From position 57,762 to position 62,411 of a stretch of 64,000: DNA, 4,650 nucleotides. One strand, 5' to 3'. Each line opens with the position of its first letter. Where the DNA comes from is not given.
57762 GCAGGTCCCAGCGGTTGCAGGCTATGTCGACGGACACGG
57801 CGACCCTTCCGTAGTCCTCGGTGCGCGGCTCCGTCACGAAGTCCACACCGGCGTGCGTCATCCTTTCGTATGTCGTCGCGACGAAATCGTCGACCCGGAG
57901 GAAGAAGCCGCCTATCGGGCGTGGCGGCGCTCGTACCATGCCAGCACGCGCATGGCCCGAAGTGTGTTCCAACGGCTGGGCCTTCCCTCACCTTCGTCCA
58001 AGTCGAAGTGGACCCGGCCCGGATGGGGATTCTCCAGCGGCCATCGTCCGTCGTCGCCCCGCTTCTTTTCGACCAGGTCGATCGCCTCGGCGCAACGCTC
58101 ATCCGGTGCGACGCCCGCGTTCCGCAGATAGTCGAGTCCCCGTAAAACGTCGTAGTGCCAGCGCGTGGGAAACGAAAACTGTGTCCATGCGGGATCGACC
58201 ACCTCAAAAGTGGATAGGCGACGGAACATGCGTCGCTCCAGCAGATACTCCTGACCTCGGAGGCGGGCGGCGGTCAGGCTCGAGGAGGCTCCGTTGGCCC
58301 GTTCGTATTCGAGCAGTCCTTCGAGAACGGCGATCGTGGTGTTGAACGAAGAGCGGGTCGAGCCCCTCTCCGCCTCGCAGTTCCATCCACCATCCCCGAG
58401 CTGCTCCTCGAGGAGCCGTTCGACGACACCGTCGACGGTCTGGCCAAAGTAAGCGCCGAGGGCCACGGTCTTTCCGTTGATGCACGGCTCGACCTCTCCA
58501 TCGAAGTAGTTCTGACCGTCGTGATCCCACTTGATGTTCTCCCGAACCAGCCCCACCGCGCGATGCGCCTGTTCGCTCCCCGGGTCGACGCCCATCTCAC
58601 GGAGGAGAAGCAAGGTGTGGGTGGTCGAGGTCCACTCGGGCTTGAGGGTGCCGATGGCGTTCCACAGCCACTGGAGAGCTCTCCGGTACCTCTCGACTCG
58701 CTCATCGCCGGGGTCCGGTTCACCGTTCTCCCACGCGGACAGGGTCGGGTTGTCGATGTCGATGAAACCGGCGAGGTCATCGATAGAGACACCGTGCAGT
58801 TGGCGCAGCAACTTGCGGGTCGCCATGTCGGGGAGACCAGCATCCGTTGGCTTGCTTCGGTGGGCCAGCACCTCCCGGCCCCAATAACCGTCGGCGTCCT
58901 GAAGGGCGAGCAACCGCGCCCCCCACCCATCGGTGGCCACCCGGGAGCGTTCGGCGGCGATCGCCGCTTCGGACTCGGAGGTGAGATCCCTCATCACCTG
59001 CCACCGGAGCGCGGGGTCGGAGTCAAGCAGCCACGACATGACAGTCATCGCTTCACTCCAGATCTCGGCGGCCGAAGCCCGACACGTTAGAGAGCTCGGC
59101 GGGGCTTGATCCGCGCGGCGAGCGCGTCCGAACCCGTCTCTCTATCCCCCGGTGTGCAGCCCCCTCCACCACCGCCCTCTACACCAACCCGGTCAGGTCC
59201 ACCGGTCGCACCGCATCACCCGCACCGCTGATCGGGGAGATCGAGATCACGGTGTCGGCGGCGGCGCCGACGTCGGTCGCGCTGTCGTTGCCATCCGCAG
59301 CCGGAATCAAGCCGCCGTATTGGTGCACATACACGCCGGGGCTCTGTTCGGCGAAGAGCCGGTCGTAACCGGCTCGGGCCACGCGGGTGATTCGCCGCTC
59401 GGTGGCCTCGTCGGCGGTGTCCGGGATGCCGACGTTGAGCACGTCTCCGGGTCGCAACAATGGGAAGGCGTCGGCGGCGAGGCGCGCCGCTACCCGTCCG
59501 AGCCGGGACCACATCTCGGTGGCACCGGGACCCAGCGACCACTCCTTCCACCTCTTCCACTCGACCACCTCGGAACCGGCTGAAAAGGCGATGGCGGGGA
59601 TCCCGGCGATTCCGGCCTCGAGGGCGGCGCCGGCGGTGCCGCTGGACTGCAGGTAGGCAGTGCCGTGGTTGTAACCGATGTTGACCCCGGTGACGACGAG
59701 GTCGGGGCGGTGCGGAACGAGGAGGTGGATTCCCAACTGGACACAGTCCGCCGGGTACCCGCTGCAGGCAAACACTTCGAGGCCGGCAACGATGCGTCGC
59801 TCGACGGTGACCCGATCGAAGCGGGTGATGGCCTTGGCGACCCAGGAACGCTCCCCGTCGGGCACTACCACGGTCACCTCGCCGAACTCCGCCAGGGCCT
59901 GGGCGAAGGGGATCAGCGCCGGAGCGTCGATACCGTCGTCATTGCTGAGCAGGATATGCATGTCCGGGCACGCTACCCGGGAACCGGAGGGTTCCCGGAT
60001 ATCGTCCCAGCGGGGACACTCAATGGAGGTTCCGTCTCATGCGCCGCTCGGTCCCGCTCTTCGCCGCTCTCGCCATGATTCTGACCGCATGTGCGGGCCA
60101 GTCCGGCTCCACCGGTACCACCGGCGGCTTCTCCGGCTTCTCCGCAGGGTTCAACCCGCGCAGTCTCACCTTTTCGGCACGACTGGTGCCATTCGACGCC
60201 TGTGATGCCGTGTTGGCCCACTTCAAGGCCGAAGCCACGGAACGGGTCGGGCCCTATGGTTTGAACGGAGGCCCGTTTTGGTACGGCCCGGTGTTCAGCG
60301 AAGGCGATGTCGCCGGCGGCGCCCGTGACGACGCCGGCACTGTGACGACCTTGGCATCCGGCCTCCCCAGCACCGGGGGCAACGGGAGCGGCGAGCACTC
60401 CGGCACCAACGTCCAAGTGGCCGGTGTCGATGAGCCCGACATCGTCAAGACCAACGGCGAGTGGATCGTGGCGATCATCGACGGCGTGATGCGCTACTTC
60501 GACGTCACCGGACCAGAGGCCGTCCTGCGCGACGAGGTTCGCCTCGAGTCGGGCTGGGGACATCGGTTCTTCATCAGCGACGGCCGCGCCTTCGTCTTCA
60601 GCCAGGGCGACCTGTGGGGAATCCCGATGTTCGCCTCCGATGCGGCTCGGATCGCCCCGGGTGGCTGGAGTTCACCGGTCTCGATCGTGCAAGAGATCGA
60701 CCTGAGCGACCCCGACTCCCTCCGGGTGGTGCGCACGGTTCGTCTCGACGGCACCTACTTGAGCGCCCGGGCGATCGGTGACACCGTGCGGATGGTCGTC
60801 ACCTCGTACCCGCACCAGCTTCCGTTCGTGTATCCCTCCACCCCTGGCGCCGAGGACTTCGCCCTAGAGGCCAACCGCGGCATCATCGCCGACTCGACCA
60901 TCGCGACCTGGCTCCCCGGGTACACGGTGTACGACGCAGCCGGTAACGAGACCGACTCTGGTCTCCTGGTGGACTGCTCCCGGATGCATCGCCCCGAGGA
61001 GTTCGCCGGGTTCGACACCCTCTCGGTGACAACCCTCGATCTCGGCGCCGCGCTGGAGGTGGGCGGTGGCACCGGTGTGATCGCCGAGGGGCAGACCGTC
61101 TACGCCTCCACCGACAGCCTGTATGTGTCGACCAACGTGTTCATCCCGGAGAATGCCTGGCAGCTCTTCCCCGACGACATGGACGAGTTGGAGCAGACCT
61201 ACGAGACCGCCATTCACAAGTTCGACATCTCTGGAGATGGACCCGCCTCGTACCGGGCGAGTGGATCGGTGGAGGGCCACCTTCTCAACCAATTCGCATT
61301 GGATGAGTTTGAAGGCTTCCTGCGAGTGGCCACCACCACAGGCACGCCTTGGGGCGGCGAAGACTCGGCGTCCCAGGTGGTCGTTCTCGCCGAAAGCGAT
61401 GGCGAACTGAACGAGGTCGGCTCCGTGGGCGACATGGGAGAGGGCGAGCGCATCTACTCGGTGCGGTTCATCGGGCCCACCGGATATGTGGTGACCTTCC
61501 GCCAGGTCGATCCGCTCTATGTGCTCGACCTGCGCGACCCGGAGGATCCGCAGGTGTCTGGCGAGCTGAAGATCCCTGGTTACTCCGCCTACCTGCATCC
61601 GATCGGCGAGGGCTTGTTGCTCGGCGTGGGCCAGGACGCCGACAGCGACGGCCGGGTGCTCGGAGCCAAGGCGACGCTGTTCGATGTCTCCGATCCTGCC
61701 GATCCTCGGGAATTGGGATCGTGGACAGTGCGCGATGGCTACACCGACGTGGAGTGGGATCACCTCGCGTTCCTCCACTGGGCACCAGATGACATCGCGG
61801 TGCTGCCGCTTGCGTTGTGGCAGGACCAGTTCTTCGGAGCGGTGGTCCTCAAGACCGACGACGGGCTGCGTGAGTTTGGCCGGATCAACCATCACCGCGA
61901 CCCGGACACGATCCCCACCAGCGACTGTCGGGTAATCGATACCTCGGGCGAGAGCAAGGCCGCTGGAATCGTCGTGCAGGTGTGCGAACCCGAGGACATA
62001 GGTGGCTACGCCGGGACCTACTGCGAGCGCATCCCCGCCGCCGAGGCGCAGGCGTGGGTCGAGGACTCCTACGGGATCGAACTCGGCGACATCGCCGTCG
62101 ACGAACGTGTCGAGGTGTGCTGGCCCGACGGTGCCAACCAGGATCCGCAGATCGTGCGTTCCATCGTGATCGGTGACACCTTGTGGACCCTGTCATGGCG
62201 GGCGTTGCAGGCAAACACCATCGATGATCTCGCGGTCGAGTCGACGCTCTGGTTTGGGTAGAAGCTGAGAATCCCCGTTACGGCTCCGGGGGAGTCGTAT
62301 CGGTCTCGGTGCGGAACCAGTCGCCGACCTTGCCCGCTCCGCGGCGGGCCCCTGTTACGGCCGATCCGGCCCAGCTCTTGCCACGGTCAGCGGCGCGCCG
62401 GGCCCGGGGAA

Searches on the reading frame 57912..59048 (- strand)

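Call 80: search_protein_families(library=pfam, proteins=[window:57912-59048:-], max_evalue=0.00001)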
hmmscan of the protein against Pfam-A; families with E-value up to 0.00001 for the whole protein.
window:57912-59048:- (378 aa): 1 family
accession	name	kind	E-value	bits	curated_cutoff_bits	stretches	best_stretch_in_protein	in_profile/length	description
PF01381.28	HTH_3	-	4.8e-07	30.1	23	1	79-125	2-48/55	Helix-turn-helix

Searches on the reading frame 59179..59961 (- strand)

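Call 80: search_protein_families(library=pfam, proteins=[window:59179-59961:-], max_evalue=0.00001)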
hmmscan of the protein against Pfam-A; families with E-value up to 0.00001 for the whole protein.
window:59179-59961:- (260 aa): 1 family
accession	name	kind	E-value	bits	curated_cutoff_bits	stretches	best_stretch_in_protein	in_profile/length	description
PF01975.23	SurE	-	1.5e-45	155.7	22.1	1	3-199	1-187/189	Survival protein SurE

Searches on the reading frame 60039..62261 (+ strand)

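Call 80: search_protein_families(library=pfam, proteins=[window:60039-62261:+], max_evalue=0.00001)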
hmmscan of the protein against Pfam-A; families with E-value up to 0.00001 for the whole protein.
window:60039-62261:+ (740 aa): 1 family
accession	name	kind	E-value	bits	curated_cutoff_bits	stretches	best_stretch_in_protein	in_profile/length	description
PF09826.15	Beta_propel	-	3.7e-129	432.2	22.4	1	120-730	1-494/495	Beta propeller domain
